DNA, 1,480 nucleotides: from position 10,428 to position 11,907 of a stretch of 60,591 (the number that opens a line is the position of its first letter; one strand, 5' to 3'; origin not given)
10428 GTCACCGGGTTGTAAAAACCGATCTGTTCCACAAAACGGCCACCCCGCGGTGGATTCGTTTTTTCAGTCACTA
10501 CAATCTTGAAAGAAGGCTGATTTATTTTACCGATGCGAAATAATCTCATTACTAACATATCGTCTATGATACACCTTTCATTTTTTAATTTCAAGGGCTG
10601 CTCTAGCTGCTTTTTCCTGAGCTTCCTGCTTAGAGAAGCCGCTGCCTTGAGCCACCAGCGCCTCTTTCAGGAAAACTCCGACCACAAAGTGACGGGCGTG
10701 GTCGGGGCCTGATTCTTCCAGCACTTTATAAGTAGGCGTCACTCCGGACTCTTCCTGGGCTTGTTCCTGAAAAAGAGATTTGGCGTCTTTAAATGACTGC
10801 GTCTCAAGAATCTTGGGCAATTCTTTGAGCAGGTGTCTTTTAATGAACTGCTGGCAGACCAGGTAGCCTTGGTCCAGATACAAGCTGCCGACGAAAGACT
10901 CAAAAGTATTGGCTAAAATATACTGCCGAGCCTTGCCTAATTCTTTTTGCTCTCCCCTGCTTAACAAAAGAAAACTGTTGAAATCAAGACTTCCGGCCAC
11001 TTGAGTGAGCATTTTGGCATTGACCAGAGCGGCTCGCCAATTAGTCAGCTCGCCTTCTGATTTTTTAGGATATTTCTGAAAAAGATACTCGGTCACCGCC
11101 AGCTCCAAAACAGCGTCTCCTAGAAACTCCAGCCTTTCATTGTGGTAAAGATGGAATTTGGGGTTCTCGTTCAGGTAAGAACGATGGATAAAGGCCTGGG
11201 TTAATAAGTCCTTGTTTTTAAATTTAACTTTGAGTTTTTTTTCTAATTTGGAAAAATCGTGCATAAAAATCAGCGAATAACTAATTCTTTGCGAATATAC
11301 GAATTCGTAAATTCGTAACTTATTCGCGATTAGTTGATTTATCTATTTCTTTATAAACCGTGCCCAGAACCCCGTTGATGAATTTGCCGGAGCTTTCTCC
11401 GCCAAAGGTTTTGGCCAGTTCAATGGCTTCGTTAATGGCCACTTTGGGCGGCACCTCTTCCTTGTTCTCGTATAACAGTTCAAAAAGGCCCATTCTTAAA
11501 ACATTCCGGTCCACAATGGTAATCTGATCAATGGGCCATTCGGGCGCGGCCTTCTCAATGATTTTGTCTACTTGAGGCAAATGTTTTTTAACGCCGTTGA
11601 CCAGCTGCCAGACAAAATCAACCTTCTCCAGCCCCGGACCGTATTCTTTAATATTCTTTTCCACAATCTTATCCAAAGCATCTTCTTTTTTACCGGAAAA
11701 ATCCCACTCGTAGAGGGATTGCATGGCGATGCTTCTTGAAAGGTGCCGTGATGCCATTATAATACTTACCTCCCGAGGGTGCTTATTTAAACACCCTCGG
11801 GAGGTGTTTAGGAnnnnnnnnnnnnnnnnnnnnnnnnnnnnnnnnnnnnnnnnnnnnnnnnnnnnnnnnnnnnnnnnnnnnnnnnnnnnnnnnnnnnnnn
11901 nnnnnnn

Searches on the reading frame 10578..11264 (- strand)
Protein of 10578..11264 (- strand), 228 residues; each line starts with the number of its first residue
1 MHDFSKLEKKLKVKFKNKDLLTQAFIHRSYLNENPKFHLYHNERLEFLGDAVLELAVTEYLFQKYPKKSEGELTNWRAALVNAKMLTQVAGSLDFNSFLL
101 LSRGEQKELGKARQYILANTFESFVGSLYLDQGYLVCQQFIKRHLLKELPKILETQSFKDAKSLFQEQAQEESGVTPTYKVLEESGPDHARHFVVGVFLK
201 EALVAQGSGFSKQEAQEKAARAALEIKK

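Call 6: search_protein_families(library=ncbifam, proteins=[window:10578-11264:-])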
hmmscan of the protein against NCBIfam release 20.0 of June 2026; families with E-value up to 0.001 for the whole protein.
window:10578-11264:- (228 aa): 2 families
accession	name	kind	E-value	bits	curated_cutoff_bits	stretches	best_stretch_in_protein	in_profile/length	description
TIGR02191.1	RNaseIII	equivalog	2e-72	243.3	166.25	1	7-225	1-217/219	ribonuclease III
TIGR04238.1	seadorna_dsRNA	equivalog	3.1e-06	27.1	125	1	160-221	1-61/201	seadornavirus double-stranded RNA-binding protein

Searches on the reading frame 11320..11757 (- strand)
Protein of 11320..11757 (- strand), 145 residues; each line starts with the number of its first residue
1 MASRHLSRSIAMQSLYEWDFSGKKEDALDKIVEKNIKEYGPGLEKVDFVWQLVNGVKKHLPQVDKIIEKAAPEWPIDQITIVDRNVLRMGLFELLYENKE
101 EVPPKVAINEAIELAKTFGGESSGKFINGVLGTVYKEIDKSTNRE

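Call 6: search_protein_families(library=ncbifam, proteins=[window:11320-11757:-])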
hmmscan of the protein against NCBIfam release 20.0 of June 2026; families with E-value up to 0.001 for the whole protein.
window:11320-11757:- (145 aa): 8 families
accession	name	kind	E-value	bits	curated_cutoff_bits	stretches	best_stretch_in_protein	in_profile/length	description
TIGR01951.1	nusB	equivalog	6.9e-39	133.1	88.35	1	4-137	2-130/131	transcription antitermination factor NusB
NF001223.0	PRK00202.1-1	equivalog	1.9e-29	102.6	131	1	2-137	7-143/146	transcription antitermination factor NusB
NF001230.0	PRK00202.2-5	equivalog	4.7e-14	52.5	132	1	8-137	26-150/165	transcription antitermination factor NusB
NF011494.0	PRK14902.1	equivalog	7.9e-14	51.3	319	1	8-139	6-130/444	16S rRNA (cytosine(967)-C(5))-methyltransferase RsmB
TIGR00563.1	rsmB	equivalog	1.7e-10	40.6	269.05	1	24-141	13-127/437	16S rRNA (cytosine(967)-C(5))-methyltransferase RsmB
NF011493.0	PRK14901.1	equivalog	5.5e-09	35.3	540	1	26-140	20-131/447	16S rRNA (cytosine(967)-C(5))-methyltransferase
NF008149.0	PRK10901.1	equivalog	3e-05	23.1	375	1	28-141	29-136/434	16S rRNA (cytosine(967)-C(5))-methyltransferase RsmB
NF011495.0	PRK14903.1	equivalog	0.00068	18.6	503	1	45-135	36-120/431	16S rRNA (cytosine(967)-C(5))-methyltransferase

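Call 12: find_encoding_contigs(protein=window:11320-11757:-, flank=10000, max_places=10)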
Protein window:11320-11757:- (145 aa): 6 contigs read that carry it; 6 places shown.
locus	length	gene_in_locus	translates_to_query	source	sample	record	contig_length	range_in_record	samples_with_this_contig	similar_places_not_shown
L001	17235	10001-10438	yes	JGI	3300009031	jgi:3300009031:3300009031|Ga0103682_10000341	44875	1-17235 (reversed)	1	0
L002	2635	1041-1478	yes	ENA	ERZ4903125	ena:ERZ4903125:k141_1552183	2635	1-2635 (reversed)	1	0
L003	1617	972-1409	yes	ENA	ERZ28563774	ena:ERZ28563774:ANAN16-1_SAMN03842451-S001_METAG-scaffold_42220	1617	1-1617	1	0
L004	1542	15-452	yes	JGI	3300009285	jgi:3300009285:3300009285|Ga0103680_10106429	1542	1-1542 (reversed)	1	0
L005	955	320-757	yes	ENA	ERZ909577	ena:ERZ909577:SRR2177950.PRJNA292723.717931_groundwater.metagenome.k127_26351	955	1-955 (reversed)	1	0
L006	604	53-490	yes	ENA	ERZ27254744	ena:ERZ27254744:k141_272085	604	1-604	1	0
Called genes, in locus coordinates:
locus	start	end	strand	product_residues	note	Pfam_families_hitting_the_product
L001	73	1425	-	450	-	PF18915:DUF5667 (weak), PF00050:Kazal_1 (weak), PF07648:Kazal_2 (weak)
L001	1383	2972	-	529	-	-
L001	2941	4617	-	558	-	PF07973:tRNA_SAD, PF00587:tRNA-synt_2b, PF03129:HGTP_anticodon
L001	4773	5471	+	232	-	-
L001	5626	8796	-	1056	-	PF02811:PHP, PF07733:DNA_pol3_alpha, PF17657:DNA_pol3_finger, PF14579:HHH_6, PF01336:tRNA_anti-codon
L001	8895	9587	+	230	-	PF01351:RNase_HII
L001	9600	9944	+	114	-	PF01783:Ribosomal_L32p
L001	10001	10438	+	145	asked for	PF01029:NusB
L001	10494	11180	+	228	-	PF22935:RM44_endonuclase (weak), PF14622:Ribonucleas_3_3, PF00636:Ribonuclease_3, PF00035:dsrm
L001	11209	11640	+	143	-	PF00886:Ribosomal_S16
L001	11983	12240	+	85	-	PF01541:GIY-YIG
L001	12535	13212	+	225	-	PF05552:MS_channel_1st_1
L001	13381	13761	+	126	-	-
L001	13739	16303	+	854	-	PF05673:DUF815 (faint), PF17871:AAA_lid_9, PF00004:AAA (weak), PF07724:AAA_2, PF07728:AAA_5, PF10431:ClpB_D2-small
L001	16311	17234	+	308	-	?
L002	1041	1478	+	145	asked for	PF01029:NusB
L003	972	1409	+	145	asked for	PF01029:NusB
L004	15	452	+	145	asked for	PF01029:NusB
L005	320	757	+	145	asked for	PF01029:NusB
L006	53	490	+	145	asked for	PF01029:NusB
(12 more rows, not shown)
